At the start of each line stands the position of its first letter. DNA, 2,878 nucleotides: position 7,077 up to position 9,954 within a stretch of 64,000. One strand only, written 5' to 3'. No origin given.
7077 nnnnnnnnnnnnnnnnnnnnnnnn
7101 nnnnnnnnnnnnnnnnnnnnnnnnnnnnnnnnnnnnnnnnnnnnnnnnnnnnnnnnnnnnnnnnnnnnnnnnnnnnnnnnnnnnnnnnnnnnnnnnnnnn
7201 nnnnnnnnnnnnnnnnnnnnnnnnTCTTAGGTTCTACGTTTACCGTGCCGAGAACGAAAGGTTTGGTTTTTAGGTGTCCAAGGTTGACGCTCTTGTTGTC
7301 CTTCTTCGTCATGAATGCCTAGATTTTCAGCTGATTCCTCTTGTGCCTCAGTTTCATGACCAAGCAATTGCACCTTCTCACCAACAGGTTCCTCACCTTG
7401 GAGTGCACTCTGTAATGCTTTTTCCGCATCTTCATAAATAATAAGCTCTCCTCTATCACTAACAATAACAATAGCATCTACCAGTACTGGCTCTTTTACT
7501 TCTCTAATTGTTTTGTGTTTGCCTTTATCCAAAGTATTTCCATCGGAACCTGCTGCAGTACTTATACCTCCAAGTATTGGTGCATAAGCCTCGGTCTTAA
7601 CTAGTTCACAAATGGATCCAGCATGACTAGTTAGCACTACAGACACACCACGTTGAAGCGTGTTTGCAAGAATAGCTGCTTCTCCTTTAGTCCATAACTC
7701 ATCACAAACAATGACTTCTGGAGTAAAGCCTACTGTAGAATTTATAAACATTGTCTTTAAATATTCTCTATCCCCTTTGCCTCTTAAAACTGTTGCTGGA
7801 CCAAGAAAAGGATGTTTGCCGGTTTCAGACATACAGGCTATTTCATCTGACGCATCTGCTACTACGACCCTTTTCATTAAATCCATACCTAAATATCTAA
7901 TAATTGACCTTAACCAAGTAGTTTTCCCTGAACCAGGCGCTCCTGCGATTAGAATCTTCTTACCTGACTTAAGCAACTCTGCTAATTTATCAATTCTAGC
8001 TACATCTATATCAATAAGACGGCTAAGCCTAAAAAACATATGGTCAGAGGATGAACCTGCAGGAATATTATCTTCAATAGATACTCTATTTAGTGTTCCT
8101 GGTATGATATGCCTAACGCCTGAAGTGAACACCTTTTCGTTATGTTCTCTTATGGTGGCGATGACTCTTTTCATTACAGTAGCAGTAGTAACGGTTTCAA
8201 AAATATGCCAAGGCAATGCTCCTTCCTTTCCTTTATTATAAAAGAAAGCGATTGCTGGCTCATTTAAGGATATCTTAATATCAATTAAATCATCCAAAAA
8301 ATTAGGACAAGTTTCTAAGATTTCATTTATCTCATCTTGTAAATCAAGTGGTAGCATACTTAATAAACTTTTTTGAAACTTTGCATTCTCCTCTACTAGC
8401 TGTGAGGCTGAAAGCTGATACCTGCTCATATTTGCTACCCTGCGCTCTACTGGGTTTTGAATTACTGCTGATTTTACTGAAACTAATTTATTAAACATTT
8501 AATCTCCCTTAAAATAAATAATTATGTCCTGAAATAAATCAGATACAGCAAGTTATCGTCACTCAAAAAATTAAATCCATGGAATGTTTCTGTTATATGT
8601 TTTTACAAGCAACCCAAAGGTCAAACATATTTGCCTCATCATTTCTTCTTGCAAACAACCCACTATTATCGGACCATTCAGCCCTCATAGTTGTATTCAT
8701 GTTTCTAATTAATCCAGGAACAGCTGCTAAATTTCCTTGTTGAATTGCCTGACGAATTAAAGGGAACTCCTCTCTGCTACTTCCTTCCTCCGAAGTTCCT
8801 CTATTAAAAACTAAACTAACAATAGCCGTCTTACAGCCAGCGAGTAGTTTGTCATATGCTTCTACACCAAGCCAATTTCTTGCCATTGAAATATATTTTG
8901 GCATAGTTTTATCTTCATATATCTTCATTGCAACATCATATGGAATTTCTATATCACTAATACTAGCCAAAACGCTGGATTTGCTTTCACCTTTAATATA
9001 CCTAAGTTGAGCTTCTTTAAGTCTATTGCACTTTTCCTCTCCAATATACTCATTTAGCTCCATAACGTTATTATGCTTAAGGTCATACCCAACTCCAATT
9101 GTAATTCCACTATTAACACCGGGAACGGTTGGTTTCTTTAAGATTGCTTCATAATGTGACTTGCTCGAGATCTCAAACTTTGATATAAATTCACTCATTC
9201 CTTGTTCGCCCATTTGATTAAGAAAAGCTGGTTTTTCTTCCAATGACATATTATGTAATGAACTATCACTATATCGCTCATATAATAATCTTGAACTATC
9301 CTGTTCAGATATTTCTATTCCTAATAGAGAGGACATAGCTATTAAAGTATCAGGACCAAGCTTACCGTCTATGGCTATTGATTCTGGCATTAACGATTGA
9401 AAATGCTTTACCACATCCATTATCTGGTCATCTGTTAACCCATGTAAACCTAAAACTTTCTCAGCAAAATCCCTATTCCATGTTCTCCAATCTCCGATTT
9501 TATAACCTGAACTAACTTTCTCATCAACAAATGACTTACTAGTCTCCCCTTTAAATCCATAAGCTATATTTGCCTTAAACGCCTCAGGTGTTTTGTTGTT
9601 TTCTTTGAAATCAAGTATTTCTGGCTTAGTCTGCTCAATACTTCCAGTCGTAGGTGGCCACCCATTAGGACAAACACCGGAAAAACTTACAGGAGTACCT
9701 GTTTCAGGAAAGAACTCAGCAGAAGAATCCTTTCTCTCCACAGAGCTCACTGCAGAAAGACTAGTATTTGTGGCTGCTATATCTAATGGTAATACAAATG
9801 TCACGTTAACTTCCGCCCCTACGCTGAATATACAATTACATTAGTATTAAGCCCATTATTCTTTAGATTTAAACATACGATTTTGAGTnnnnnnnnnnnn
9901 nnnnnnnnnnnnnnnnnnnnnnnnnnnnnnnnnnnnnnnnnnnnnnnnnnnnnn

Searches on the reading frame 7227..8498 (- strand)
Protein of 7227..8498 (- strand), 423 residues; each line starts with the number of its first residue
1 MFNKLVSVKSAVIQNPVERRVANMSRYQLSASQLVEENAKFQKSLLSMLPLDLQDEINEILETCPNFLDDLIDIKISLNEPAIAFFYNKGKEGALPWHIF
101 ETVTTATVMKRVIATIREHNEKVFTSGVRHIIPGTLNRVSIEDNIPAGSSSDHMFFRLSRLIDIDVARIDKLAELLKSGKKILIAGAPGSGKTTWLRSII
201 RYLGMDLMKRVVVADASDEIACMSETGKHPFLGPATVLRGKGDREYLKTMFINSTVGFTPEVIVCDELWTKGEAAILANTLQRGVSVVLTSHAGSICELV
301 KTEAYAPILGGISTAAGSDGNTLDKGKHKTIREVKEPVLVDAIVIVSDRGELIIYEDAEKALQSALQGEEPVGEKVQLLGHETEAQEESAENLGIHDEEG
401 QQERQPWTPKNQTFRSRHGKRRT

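Call 3: search_protein_families(library=pfam, proteins=[window:7227-8498:-], max_evalue=0.1)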
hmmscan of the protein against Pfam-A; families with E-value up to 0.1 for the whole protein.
window:7227-8498:- (423 aa): 28 families (the best 25 are shown)
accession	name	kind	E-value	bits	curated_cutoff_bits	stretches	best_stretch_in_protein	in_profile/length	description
PF20720.3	nSTAND3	-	0.00011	22.4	27.2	1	169-220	7-57/155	Novel STAND NTPase 3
PF00437.27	T2SSE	-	0.00037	19.7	24.9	1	172-298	134-250/370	Type II/IV secretion system protein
PF19568.5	Spore_III_AA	-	0.001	18.6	27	1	180-299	145-265/306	Sporulation stage III, protein AA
PF00931.28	NB-ARC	-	0.0019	17.9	23.5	1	171-303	7-147/248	NB-ARC domain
PF13671.12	AAA_33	-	0.002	18.9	27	1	182-208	2-25/143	AAA domain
PF01580.24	FtsK_SpoIIIE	-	0.002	18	24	1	178-200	38-60/221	FtsK/SpoIIIE family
PF01443.25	Viral_helicase1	-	0.0023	18.2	21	1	182-202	1-21/228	Viral superfamily 1 RNA helicase core domain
PF13245.12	AAA_19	-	0.0026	18.4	25.1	1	180-226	12-50/134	AAA domain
PF02367.23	TsaE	-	0.0032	17.9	26.6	1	170-206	12-48/128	Threonylcarbamoyl adenosine biosynthesis protein TsaE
PF06414.18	Zeta_toxin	-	0.0055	16.6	22.3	1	180-207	17-42/199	Zeta toxin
PF00004.35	AAA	-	0.0072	17.2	21.2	1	182-209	1-28/131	ATPase family associated with various cellular activities (AAA)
PF13086.12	AAA_11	-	0.0089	16.3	27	1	172-208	10-52/257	AAA domain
PF01637.24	ATPase_2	-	0.011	16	33.2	1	169-215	8-55/225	ATPase domain predominantly from Archaea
PF05729.18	NACHT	-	0.011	16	26.7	1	182-203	3-24/167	NACHT domain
PF13191.12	AAA_16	-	0.012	16.5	32.6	1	169-206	9-51/167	AAA ATPase domain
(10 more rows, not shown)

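Call 4: search_protein_families(library=ncbifam, proteins=[window:7227-8498:-], max_evalue=0.1)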
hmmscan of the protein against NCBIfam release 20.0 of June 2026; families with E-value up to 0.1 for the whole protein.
window:7227-8498:- (423 aa): 27 families (the best 25 are shown)
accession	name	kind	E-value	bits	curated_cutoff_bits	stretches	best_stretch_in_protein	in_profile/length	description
TIGR02858.1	spore_III_AA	equivalog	2e-10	40.4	281.3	1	179-308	113-245/272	stage III sporulation protein AA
TIGR02788.1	VirB11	equivalog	2.6e-06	26.7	249.95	1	172-295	137-254/308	P-type DNA transfer ATPase VirB11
TIGR02782.1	TrbB_P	equivalog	5.1e-06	26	304.55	1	167-225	124-183/303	P-type conjugative transfer ATPase TrbB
NF058587.1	archaellum_moto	equivalog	1.1e-05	24.4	550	1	176-308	272-398/527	archaellum flagellar ATPase motor FlaI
NF010469.0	PRK13894.1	subfamily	0.00014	21.3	508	1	169-225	139-196/320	conjugal transfer ATPase TrbB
NF010335.0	PRK13764.1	equivalog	0.00029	19.5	340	1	170-203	253-287/613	ATPase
TIGR03819.1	heli_sec_ATPase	hypoth_equivalog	0.0012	18.1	373.15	1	170-221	169-218/340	TadA family conjugal transfer-associated ATPase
NF010248.0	PRK13695.1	equivalog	0.0071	16.1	156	1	180-203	4-27/180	NTPase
TIGR02868.1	CydC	equivalog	0.013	14.2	329.05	1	172-203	354-385/530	thiol reductant ABC exporter subunit CydC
NF000355.4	ribo_prot_ABC_F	equivalog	0.014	14.3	380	1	176-203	336-363/499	ribosomal protection-like ABC-F family protein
TIGR01448.2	helicase_RecD2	equivalog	0.017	13.3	500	1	181-208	333-360/713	SF1B family DNA helicase RecD2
TIGR00150.1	T6A_YjeE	equivalog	0.019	14.8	60.1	1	171-206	14-49/135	tRNA (adenosine(37)-N6)-threonylcarbamoyltransferase complex ATPase subunit type 1 TsaE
TIGR01420.1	pilT_fam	subfamily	0.025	13.8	319.1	1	181-211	124-154/343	PilT/PilU family type 4a pilus ATPase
NF010407.0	PRK13833.1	subfamily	0.026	14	499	1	174-226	139-192/323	conjugal transfer protein TrbB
TIGR02525.1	plasmid_TraJ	equivalog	0.026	13.5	368.3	1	171-277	141-245/372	plasmid transfer ATPase TraJ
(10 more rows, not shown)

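Call 51: search_protein_families(library=padloc, proteins=[window:7227-8498:-], max_evalue=0.01)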
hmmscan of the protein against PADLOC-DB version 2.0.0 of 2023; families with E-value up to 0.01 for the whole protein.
window:7227-8498:- (423 aa): 7 families
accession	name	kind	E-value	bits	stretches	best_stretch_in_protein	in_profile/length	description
PDLC04140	mad8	-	3.2e-06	24.9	1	176-237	24-70/314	mads_8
PDLC00268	PtuA1|PtuA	-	0.0036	14.8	1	162-208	8-54/411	AAA ATPase domain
PDLC01148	RecD_like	-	0.0041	13.4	1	177-215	326-364/719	RecD/Tra ATPase fused to N-terminal HHH domain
PDLC04475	PDC-M16A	-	0.0042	13.6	1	165-205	16-57/721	-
PDLC02196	IetA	-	0.0044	14.5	0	170-208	112-151/374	-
PDLC01734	typeIV_RecD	-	0.0076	12.5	0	179-214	354-389/763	RecD_0_IVD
PDLC00125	GajB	-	0.0078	13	0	164-213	3-52/669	UrvD helicase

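Call 52: search_protein_families(library=phrogs, proteins=[window:7227-8498:-], max_evalue=0.01)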
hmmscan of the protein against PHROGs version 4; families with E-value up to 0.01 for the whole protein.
window:7227-8498:- (423 aa): 7 families
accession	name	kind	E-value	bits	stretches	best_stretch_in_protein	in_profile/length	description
phrog_14322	-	unknown function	1.6e-05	25.3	1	182-218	229-264/398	-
phrog_325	-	DNA, RNA and nucleotide metabolism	0.0003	20.2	1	174-228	484-530/986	Dda-like helicase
phrog_168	-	DNA, RNA and nucleotide metabolism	0.0015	19.3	1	171-219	32-78/314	clamp loader of DNA polymerase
phrog_2071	-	other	0.0049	17.7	0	182-205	19-39/282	ATPase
phrog_124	-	DNA, RNA and nucleotide metabolism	0.0076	16.6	0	178-199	42-63/382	Sak4-like ssDNA annealing protein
phrog_10401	-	other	0.0082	15.9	0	178-209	459-490/667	ATPase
phrog_2666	-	head and packaging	0.0098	15.6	0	177-264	319-390/555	terminase large subunit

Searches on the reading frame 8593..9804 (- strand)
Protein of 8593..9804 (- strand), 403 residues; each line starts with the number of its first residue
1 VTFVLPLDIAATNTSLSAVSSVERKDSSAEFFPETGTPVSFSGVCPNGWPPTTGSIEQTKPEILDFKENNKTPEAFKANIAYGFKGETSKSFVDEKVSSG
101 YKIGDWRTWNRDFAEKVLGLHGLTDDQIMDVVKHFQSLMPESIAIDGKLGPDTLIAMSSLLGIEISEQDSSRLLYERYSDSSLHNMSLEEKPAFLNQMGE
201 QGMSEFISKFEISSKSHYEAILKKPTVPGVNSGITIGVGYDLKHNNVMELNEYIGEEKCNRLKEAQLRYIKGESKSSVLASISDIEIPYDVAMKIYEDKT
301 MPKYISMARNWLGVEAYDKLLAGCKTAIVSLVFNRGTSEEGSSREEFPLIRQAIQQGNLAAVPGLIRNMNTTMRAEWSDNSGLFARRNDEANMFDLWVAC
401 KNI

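Call 3: search_protein_families(library=pfam, proteins=[window:8593-9804:-], max_evalue=0.1)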
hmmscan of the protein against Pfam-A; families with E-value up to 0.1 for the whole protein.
window:8593-9804:- (403 aa): 3 families
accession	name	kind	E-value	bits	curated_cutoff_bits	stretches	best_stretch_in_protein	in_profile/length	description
PF00959.24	Phage_lysozyme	-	0.0097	16.7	22.3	0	320-390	63-125/125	Phage lysozyme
PF16754.10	Pesticin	-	0.033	14.6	25.8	1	231-337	31-138/156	Bacterial toxin homologue of phage lysozyme, C-term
PF13833.12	EF-hand_8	-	0.069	13.3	28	0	146-176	2-33/54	EF-hand domain pair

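Call 4: search_protein_families(library=ncbifam, proteins=[window:8593-9804:-], max_evalue=0.1)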
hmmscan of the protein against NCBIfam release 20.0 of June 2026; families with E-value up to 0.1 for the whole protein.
window:8593-9804:- (403 aa): 1 family
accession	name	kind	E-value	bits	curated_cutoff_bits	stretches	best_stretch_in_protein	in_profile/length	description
TIGR01306.1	GMP_reduct_2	equivalog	0.059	12.9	465.65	0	121-151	118-147/321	GMP reductase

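Call 51: search_protein_families(library=padloc, proteins=[window:8593-9804:-], max_evalue=0.01)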
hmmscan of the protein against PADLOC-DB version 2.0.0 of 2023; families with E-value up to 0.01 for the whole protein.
window:8593-9804:- (403 aa): 0 families

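Call 52: search_protein_families(library=phrogs, proteins=[window:8593-9804:-], max_evalue=0.01)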
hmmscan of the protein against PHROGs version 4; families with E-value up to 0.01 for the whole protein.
window:8593-9804:- (403 aa): 0 families
